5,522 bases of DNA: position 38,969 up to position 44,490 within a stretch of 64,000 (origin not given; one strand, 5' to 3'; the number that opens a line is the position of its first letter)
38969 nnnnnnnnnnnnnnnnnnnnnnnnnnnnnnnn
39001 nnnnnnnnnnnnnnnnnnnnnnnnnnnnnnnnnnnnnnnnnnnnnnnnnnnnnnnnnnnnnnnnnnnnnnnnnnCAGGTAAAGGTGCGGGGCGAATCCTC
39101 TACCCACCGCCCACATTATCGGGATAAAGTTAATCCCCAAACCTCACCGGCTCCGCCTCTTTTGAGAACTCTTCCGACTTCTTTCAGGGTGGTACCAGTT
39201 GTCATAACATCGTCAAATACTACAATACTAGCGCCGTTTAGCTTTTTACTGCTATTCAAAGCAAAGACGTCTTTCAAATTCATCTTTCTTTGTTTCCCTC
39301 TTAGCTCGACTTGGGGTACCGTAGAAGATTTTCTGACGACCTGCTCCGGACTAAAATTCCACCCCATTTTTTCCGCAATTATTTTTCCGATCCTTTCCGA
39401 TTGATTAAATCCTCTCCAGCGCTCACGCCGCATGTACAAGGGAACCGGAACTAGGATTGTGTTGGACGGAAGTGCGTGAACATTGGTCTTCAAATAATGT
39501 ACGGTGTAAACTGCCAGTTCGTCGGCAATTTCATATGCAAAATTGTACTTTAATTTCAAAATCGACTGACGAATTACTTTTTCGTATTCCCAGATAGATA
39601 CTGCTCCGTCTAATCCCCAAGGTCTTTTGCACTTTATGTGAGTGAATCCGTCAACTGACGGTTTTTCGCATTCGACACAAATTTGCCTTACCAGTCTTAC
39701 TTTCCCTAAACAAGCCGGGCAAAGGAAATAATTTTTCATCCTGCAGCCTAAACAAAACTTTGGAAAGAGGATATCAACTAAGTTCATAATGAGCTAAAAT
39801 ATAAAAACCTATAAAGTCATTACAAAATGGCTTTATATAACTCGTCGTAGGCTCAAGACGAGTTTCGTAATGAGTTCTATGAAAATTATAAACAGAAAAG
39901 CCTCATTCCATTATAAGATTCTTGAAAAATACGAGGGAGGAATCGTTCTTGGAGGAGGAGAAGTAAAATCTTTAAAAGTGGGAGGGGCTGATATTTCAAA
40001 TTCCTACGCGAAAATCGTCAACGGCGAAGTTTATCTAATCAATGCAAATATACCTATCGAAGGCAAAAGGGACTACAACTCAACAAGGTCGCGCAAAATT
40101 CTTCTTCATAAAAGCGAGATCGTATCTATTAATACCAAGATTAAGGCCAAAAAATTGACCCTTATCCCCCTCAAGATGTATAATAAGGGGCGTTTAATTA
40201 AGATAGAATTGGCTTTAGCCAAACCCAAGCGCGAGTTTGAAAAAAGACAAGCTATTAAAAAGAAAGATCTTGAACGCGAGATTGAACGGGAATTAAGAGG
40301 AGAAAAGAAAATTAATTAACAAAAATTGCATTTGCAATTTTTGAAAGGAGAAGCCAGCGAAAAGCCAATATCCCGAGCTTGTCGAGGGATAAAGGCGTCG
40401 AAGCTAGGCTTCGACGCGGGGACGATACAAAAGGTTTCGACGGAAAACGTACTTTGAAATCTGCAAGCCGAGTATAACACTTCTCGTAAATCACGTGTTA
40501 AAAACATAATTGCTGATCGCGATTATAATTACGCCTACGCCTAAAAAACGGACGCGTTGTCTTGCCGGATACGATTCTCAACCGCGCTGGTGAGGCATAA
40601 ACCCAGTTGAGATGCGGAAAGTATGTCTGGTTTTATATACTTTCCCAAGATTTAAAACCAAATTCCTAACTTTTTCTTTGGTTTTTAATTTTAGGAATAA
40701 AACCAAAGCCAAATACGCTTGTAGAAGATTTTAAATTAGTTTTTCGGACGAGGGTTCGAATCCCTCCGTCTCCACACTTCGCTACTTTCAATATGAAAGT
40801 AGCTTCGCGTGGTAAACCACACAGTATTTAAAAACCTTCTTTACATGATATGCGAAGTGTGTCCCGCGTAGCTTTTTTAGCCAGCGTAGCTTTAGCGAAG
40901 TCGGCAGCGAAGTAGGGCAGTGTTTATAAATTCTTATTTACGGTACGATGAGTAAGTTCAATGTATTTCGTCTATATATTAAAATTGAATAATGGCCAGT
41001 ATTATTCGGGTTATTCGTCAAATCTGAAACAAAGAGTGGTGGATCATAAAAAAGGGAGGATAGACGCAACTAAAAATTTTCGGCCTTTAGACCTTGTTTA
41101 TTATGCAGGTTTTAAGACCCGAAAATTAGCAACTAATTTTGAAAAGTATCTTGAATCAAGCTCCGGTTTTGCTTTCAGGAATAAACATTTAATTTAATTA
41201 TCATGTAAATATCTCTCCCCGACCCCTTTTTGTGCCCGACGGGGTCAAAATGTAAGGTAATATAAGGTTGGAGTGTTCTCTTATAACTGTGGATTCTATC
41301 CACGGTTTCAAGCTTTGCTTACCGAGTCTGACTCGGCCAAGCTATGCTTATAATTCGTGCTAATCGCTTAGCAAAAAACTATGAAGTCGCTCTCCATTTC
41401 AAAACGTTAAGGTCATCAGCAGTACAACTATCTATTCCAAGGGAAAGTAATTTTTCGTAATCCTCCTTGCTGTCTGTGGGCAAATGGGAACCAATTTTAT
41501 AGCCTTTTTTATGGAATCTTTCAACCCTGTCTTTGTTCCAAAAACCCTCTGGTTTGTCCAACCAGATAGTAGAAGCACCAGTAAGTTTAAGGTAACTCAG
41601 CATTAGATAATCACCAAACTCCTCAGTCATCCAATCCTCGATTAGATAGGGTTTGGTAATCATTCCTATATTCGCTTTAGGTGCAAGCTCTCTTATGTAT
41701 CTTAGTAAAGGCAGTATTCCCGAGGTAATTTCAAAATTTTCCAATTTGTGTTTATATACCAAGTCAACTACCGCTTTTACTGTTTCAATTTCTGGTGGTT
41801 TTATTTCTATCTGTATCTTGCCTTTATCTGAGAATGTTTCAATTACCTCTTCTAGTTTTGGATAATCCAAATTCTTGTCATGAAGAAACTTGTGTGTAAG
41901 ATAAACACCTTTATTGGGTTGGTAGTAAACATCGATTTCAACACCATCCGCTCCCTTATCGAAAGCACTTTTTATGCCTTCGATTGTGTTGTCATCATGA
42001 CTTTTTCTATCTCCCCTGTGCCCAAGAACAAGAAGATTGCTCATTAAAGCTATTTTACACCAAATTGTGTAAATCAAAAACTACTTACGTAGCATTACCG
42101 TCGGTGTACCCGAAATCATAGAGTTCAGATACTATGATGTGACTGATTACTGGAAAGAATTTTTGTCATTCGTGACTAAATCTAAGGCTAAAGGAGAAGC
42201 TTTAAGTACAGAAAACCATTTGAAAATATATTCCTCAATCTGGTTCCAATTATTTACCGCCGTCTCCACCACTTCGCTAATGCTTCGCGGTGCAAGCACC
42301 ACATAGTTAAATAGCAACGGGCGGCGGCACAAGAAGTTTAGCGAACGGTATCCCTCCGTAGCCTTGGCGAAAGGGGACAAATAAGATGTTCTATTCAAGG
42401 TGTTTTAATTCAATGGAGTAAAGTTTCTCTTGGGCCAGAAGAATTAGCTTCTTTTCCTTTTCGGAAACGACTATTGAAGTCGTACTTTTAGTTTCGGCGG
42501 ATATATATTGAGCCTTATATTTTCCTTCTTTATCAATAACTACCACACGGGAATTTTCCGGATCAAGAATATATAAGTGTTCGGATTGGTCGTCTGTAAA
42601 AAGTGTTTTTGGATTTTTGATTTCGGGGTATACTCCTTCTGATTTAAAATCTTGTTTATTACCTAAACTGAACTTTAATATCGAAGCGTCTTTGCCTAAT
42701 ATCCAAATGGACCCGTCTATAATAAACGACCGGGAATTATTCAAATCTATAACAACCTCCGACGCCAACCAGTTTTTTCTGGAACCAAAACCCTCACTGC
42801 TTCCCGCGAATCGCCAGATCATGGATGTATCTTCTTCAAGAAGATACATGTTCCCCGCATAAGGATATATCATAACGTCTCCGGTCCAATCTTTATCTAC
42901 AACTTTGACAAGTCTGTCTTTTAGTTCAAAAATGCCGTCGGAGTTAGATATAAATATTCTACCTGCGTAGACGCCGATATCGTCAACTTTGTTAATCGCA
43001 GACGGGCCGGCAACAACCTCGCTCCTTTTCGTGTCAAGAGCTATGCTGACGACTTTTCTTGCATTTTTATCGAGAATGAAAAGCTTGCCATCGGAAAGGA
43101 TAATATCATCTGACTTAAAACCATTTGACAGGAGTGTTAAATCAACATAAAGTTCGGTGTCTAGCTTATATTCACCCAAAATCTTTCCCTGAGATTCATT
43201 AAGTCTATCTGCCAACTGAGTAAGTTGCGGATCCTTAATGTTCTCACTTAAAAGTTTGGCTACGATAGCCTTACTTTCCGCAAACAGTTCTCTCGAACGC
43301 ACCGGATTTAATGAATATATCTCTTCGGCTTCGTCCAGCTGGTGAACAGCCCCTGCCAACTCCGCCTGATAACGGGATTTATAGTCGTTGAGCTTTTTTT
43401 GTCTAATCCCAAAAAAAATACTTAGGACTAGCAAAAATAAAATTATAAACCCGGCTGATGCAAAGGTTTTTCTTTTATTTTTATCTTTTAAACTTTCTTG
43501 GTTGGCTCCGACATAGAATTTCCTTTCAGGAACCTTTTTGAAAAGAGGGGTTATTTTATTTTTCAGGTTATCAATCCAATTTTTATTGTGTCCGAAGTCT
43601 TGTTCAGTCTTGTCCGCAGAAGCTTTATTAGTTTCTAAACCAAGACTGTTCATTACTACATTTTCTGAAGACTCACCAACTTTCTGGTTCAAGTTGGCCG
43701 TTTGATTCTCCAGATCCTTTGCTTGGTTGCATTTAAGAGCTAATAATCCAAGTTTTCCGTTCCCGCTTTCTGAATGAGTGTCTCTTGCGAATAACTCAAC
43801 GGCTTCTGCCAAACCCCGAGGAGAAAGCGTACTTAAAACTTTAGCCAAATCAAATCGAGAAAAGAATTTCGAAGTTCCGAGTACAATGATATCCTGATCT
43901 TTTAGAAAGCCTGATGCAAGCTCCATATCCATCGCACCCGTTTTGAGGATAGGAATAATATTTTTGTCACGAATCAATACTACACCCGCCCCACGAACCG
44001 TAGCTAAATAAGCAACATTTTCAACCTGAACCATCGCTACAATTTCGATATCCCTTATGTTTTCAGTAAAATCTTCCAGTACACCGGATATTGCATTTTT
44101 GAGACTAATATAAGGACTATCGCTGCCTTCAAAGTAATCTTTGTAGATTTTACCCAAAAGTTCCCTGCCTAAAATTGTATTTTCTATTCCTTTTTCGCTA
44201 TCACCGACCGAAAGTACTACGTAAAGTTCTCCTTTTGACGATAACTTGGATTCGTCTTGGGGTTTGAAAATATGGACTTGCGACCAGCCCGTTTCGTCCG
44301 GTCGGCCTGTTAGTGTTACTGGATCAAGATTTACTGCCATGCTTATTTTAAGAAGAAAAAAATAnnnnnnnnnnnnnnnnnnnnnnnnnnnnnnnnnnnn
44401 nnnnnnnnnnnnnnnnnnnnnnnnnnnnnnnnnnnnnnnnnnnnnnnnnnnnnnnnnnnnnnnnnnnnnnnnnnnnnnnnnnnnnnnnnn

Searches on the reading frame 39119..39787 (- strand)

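Call 56: search_protein_families(library=pfam, proteins=[window:39119-39787:-], max_evalue=0.001)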
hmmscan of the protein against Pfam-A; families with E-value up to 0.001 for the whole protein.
window:39119-39787:- (223 aa): 2 families
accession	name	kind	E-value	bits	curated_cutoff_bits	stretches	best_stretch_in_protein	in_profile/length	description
PF00156.33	Pribosyltran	-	1.9e-07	31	26.3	1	150-216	57-118/158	Phosphoribosyl transferase domain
PF18912.6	DZR_2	-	1.1e-05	25.6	27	1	3-47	1-49/56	Double zinc ribbon domain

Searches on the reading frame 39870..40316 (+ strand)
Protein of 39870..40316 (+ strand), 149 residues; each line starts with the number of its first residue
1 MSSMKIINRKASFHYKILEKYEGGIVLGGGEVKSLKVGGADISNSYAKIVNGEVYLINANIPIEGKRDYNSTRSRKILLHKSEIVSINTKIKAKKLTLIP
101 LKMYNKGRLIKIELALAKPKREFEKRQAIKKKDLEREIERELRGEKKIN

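Call 56: search_protein_families(library=pfam, proteins=[window:39870-40316:+], max_evalue=0.001)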
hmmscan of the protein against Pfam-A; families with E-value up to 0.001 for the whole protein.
window:39870-40316:+ (149 aa): 1 family
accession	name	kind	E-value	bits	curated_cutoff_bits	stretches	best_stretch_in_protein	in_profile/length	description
PF01668.23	SmpB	-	6.3e-43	146.6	27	1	7-143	3-142/143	SmpB protein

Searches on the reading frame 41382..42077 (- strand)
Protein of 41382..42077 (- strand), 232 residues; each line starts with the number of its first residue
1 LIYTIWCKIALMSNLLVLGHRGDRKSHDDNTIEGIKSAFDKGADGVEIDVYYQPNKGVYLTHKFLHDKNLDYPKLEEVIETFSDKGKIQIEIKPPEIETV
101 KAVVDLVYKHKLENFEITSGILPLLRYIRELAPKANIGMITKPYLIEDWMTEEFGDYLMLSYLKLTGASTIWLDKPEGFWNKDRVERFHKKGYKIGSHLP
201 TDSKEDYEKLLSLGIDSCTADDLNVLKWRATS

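Call 22: search_protein_families(library=pfam, proteins=[window:41382-42077:-], max_evalue=0.001)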
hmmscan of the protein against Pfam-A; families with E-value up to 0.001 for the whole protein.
window:41382-42077:- (232 aa): 1 family
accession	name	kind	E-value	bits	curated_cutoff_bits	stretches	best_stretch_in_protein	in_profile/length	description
PF03009.23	GDPD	-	3.6e-10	40.8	23.6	1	20-50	1-31/244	Glycerophosphoryl diester phosphodiesterase family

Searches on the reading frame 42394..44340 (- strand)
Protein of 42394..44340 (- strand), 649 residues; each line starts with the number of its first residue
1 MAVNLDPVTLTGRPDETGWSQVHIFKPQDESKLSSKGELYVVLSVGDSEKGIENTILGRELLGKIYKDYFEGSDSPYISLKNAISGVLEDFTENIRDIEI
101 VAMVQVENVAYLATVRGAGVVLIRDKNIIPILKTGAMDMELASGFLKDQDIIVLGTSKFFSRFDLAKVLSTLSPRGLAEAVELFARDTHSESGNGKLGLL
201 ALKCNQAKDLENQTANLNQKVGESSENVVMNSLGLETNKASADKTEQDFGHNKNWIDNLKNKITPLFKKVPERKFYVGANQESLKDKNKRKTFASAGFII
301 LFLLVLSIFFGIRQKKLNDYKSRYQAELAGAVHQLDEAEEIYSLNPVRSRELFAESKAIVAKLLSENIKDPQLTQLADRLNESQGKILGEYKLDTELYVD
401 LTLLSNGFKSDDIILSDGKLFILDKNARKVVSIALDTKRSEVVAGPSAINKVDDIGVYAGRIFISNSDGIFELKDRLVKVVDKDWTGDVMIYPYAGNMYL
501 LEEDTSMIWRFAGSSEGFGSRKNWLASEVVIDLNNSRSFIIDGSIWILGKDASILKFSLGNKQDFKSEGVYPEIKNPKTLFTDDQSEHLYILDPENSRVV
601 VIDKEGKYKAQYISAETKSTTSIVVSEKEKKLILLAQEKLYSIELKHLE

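Call 6: search_protein_families(library=pfam, proteins=[window:42394-44340:-], max_evalue=0.01)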
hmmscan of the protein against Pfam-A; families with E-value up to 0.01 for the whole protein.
window:42394-44340:- (649 aa): 0 families

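Call 71: search_protein_families(library=ncbifam, proteins=[window:42394-44340:-], max_evalue=0.01)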
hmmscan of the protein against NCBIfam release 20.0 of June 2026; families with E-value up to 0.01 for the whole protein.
window:42394-44340:- (649 aa): 1 family
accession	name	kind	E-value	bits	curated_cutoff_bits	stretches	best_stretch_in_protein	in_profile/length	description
NF035926.1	scyF_NHL_VPEP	equivalog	0.00044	19.5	350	1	584-625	255-296/376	scytonemin biosynthesis PEP-CTERM protein ScyF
